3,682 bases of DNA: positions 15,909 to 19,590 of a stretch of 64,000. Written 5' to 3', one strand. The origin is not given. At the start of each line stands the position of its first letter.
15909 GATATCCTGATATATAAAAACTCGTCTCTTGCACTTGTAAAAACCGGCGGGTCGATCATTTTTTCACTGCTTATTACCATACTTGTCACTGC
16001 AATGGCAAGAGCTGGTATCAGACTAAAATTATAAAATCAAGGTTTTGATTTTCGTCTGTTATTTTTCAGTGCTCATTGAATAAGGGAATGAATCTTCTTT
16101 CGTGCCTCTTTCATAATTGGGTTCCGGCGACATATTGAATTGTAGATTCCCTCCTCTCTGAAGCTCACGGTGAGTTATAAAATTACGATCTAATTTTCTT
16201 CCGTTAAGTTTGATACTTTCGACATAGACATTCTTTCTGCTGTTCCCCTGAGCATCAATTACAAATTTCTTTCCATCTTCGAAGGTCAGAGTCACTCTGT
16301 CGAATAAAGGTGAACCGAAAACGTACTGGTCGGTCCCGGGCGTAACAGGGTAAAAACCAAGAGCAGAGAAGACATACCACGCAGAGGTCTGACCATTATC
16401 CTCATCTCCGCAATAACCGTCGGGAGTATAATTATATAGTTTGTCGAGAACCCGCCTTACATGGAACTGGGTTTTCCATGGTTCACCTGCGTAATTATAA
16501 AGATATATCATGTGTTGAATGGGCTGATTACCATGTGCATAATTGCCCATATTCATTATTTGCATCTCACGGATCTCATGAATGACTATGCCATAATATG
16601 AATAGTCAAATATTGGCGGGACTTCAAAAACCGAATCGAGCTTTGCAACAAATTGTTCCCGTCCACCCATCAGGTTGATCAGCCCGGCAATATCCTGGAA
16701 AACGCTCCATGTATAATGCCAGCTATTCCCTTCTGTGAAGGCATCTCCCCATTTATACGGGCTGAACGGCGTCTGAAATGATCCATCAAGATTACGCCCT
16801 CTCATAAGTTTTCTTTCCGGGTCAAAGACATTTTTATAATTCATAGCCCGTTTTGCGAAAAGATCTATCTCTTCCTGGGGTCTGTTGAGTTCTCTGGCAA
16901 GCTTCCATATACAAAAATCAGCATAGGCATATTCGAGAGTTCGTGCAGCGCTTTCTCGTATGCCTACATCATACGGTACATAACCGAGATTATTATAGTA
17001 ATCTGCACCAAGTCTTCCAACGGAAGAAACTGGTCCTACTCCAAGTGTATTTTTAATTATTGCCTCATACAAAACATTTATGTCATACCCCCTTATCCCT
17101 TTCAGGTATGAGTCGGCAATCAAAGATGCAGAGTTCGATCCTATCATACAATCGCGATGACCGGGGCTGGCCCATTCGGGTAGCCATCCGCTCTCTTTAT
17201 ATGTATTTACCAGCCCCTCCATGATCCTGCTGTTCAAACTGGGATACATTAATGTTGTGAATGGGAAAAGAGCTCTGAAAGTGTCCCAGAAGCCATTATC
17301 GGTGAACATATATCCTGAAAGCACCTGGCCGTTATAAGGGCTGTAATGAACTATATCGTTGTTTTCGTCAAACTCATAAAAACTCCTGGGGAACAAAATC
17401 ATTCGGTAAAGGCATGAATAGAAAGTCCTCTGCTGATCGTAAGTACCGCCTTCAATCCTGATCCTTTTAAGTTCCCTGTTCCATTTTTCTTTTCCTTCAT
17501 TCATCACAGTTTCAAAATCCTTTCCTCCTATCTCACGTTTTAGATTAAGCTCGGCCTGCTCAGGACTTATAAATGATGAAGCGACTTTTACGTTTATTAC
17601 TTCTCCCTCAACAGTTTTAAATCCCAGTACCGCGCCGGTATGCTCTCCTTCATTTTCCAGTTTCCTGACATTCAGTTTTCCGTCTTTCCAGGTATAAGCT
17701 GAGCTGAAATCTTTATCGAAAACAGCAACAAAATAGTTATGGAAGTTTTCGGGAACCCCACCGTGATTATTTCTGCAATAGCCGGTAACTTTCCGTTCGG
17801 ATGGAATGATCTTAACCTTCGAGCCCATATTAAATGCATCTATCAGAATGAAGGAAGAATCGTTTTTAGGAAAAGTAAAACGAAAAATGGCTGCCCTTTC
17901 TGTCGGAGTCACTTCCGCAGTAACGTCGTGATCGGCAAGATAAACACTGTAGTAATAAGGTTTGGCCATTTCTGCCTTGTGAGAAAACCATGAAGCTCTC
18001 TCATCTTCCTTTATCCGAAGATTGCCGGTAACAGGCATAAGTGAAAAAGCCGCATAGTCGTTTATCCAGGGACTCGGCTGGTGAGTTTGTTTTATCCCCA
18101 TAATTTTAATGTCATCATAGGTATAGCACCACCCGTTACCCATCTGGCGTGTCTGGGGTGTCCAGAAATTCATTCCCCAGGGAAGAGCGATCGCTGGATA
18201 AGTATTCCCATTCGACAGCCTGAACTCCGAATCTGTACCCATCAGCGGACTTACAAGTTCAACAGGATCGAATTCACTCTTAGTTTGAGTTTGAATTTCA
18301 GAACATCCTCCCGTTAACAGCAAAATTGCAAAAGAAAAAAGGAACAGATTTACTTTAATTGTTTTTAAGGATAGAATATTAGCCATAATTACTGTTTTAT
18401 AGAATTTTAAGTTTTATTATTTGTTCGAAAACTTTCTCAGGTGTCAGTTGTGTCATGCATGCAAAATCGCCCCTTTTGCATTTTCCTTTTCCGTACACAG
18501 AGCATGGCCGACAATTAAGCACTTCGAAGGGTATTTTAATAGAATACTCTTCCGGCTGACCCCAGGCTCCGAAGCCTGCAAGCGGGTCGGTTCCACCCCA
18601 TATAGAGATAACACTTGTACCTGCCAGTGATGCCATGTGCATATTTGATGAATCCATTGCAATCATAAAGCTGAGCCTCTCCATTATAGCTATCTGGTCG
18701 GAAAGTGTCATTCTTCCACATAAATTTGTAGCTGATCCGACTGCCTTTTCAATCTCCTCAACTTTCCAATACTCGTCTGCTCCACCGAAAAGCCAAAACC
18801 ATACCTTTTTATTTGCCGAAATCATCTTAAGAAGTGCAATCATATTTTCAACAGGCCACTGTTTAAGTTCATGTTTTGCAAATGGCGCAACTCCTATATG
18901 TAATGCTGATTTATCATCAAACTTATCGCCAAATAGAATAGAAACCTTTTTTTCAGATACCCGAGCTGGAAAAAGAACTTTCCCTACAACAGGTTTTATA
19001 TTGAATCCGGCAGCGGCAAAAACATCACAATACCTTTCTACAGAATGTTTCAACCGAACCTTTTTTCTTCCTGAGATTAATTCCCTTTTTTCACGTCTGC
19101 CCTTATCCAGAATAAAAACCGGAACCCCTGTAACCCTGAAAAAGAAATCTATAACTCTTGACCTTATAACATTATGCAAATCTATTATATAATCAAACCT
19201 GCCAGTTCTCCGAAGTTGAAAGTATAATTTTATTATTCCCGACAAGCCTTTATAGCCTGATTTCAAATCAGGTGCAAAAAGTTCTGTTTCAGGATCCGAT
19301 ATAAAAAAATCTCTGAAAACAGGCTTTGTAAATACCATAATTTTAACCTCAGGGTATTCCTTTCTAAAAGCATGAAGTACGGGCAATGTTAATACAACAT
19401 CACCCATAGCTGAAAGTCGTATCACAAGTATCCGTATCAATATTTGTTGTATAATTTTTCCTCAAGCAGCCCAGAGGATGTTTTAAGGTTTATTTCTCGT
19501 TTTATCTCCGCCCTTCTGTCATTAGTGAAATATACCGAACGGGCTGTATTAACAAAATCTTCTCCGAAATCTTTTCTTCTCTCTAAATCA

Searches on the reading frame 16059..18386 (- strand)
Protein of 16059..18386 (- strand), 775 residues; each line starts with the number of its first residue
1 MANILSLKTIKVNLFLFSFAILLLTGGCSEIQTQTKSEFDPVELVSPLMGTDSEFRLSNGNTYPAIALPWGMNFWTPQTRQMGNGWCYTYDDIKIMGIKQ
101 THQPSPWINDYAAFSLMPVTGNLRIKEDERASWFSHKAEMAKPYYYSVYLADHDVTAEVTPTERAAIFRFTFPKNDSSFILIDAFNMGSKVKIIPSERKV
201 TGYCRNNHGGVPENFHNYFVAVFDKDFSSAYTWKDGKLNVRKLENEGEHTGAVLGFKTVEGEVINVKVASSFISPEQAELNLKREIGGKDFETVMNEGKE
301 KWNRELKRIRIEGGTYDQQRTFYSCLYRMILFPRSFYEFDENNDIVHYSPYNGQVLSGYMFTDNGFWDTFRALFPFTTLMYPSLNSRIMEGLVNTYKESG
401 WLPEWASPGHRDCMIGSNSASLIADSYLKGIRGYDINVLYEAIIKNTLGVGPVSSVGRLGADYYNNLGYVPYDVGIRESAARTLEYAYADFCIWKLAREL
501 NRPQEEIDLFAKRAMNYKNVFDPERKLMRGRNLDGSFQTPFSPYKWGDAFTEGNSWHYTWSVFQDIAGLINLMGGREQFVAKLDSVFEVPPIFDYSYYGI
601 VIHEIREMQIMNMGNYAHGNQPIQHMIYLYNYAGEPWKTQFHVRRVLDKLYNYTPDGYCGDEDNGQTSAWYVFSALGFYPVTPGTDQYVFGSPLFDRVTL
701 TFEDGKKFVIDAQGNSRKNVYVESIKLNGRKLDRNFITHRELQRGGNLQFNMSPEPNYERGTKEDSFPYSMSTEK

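Call 11: search_protein_families(library=pfam, proteins=[window:16059-18386:-], max_evalue=0.001)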
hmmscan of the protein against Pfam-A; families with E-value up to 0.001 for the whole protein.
window:16059-18386:- (775 aa): 2 families
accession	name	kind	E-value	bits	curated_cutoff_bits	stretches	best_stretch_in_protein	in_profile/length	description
PF07971.18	Glyco_hydro_92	-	2e-178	594.5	24.6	1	277-753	1-463/464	Glycosyl hydrolase family 92 catalytic domain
PF17678.7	Glyco_hydro_92N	-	3.9e-67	227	34.5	1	45-271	2-236/236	Glycosyl hydrolase family 92 N-terminal domain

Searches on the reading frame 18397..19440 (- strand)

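Call 11: search_protein_families(library=pfam, proteins=[window:18397-19440:-], max_evalue=0.001)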
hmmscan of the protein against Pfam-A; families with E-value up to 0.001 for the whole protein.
window:18397-19440:- (347 aa): 1 family
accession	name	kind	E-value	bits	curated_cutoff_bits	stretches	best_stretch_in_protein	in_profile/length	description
PF01075.23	Glyco_transf_9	-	6.9e-21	75.1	22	1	78-288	9-216/247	Glycosyltransferase family 9 (heptosyltransferase)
